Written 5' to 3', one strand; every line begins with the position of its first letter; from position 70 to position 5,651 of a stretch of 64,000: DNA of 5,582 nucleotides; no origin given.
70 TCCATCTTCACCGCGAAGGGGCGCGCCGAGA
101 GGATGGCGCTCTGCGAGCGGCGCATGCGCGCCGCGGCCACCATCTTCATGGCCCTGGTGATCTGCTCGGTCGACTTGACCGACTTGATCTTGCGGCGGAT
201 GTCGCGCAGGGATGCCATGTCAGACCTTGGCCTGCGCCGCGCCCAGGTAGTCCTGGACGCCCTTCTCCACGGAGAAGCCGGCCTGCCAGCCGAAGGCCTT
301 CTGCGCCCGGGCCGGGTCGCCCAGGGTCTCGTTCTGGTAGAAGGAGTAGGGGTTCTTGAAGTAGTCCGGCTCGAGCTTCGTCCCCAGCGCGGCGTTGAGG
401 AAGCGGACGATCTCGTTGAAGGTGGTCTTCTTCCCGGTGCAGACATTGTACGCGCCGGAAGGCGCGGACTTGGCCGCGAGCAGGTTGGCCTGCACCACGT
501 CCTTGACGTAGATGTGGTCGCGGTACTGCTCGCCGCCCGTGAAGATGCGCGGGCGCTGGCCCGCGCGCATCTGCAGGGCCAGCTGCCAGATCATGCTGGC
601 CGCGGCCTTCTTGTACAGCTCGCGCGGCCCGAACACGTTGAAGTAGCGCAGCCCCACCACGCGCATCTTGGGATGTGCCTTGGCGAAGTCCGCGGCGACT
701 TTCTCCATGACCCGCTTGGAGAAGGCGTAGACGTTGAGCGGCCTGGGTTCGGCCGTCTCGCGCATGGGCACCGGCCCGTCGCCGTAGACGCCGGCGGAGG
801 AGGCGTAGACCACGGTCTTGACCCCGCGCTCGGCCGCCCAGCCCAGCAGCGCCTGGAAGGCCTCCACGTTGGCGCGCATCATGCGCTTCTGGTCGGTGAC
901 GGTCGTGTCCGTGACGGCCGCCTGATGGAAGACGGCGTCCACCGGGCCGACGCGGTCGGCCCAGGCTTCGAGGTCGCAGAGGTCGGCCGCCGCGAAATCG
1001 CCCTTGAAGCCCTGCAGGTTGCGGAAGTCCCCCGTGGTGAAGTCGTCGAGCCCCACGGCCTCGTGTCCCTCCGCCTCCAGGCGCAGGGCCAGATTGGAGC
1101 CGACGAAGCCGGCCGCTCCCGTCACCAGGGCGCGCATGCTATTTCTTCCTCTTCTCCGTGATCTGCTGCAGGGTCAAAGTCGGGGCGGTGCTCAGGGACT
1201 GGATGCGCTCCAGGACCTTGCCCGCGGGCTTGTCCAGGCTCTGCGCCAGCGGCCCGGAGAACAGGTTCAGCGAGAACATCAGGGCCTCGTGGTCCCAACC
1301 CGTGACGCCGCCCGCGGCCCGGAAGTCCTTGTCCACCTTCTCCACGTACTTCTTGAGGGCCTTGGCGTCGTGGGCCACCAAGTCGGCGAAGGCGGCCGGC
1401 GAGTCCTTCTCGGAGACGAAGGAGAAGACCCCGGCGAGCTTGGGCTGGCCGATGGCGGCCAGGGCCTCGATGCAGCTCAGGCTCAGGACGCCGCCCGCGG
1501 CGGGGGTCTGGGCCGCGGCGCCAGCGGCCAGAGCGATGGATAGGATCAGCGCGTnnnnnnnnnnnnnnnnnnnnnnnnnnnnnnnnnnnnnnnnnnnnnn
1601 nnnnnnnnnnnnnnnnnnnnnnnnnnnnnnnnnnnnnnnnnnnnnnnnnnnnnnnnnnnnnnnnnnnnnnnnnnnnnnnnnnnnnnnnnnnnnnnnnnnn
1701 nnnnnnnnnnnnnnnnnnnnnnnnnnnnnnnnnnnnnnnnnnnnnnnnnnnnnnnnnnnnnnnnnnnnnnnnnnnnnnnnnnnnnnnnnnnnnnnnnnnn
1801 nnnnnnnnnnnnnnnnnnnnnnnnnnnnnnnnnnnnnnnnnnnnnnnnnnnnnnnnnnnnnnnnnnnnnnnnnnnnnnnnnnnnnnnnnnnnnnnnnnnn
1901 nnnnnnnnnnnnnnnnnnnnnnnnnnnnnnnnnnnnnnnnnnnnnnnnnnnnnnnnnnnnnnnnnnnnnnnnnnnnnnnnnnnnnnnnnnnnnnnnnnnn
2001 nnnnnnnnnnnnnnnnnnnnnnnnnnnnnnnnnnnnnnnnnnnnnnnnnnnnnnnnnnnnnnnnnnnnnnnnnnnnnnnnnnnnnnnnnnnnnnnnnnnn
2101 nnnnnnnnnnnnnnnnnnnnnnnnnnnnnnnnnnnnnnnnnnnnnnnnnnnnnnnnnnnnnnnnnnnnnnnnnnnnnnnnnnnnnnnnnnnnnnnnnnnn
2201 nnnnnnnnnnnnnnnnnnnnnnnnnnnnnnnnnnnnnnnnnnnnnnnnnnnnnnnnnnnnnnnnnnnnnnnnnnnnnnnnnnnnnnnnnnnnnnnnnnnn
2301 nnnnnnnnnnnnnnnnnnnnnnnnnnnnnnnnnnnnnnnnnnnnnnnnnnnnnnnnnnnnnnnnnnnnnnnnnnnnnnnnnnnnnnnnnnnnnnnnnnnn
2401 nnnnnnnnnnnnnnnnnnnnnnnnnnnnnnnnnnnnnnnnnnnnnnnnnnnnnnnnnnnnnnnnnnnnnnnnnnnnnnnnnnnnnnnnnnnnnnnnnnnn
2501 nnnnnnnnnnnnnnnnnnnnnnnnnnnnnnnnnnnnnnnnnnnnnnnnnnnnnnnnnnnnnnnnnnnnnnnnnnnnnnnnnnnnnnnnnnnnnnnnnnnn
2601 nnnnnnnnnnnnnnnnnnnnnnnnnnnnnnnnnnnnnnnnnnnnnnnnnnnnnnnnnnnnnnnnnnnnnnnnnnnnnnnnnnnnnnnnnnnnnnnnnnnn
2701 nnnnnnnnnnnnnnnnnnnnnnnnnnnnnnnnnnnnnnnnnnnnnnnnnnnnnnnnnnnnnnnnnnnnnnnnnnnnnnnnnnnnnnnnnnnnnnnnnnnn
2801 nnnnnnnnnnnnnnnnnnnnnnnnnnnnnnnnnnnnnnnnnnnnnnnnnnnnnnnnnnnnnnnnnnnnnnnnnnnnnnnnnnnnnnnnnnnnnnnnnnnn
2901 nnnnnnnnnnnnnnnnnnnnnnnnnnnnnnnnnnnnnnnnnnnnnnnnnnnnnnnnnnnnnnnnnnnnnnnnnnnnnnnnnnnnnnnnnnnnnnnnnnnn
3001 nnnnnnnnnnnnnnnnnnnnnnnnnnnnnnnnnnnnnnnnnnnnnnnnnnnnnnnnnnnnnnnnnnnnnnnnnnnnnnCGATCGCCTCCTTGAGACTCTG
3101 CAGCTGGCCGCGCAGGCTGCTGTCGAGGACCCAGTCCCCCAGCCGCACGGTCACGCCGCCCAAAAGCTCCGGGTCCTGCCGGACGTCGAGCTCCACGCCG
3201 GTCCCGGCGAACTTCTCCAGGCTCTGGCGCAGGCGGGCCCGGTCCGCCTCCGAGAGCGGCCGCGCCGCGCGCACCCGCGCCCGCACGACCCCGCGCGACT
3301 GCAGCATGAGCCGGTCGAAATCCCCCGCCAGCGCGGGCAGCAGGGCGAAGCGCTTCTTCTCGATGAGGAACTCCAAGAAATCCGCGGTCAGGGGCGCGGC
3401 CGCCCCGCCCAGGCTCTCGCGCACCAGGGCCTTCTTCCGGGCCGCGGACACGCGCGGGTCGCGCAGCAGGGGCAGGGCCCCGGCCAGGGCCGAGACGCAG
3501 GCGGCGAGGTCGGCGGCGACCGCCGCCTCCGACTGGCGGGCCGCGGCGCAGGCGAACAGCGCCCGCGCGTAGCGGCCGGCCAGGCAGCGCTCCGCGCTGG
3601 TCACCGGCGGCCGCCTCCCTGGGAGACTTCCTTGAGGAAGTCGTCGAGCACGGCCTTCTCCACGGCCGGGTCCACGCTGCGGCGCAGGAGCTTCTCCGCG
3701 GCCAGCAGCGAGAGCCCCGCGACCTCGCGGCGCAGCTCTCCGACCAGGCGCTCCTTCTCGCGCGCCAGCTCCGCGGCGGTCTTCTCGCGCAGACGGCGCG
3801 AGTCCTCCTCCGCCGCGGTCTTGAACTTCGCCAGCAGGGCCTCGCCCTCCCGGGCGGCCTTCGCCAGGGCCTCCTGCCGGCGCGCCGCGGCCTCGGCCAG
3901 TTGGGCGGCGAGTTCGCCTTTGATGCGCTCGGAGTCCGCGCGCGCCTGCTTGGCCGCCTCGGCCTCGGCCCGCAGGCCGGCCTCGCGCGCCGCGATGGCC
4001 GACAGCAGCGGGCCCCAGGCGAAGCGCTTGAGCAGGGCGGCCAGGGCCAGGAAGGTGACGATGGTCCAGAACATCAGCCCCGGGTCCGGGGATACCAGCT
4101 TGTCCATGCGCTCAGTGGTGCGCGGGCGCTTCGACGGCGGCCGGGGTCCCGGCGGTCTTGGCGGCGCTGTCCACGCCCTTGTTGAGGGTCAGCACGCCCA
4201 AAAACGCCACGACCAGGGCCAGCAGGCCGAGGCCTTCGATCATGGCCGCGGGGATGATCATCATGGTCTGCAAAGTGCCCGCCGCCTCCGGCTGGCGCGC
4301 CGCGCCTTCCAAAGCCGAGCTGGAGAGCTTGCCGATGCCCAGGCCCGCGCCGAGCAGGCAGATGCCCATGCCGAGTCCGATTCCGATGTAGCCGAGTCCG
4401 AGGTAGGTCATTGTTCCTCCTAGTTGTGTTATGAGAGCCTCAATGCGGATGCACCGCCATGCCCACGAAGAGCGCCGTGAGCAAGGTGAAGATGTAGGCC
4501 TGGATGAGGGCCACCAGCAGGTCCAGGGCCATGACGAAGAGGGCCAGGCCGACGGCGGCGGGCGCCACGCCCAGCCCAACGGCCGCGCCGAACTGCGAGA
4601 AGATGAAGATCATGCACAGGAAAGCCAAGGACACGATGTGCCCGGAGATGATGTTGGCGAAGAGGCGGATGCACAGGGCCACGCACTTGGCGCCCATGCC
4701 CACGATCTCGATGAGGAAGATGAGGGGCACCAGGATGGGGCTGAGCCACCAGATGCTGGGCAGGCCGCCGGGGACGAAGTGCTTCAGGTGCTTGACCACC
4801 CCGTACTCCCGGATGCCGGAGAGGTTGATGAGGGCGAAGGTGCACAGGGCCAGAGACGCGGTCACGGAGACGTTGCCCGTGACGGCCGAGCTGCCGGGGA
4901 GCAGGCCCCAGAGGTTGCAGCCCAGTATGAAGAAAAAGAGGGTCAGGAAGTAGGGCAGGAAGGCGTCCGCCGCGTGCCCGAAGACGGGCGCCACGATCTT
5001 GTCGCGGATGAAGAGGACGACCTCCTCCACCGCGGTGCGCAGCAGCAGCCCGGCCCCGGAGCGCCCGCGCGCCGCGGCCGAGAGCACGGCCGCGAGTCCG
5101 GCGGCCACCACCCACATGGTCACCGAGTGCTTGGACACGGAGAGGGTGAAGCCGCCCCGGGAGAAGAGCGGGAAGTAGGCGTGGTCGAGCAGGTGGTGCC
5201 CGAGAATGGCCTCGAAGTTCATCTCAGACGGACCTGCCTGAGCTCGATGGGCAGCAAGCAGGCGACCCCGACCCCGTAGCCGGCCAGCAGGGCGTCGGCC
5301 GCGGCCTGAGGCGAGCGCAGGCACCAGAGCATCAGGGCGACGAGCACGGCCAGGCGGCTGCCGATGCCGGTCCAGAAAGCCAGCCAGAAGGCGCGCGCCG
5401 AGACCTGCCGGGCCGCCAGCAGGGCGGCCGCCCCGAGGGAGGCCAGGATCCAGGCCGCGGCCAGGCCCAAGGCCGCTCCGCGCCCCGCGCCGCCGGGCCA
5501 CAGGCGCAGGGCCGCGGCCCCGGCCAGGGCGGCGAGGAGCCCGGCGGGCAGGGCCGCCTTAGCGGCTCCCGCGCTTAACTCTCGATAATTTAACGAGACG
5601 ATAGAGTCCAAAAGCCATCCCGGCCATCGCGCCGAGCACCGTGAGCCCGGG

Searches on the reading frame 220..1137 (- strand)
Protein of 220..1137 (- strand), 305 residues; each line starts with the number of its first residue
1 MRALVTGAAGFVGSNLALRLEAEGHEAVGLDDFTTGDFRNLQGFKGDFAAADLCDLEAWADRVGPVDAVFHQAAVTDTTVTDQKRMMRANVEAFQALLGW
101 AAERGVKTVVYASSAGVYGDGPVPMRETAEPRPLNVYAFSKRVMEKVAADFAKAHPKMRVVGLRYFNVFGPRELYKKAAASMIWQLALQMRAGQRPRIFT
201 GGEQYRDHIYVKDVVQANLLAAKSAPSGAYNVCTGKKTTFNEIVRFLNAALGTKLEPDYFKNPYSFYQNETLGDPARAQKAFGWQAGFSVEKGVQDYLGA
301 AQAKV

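Call 41: search_protein_families(library=pfam, proteins=[window:220-1137:-], max_evalue=0.00001)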
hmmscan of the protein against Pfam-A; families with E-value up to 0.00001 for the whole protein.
window:220-1137:- (305 aa): 6 families
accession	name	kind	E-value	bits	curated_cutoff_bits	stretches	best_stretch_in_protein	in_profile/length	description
PF01370.27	Epimerase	-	1.2e-51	175.9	20.9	1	3-233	1-240/240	NAD dependent epimerase/dehydratase family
PF16363.11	GDP_Man_Dehyd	-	4.3e-34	118.9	27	1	4-296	1-331/332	GDP-mannose 4,6 dehydratase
PF01073.25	3Beta_HSD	-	1.5e-18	67.3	22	1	4-224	1-231/280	3-beta hydroxysteroid dehydrogenase/isomerase family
PF04321.23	RmlD_sub_bind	-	1.7e-14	54.1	27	1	1-171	1-154/287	RmlD substrate binding domain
PF07993.18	NAD_binding_4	-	1.4e-09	37.9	20.1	1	41-154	63-194/258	Male sterility protein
PF02719.21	Polysacc_synt_2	-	1.8e-07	31.1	20.2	1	4-172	2-175/293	Polysaccharide biosynthesis protein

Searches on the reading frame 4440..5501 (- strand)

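Call 41: search_protein_families(library=pfam, proteins=[window:4440-5501:-], max_evalue=0.00001)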
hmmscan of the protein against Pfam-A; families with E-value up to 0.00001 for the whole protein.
window:4440-5501:- (353 aa): 1 family
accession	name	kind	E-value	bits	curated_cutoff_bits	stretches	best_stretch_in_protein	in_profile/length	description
PF00119.25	ATP-synt_A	-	2.3e-49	168.6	33.9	1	127-346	2-216/217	ATP synthase A chain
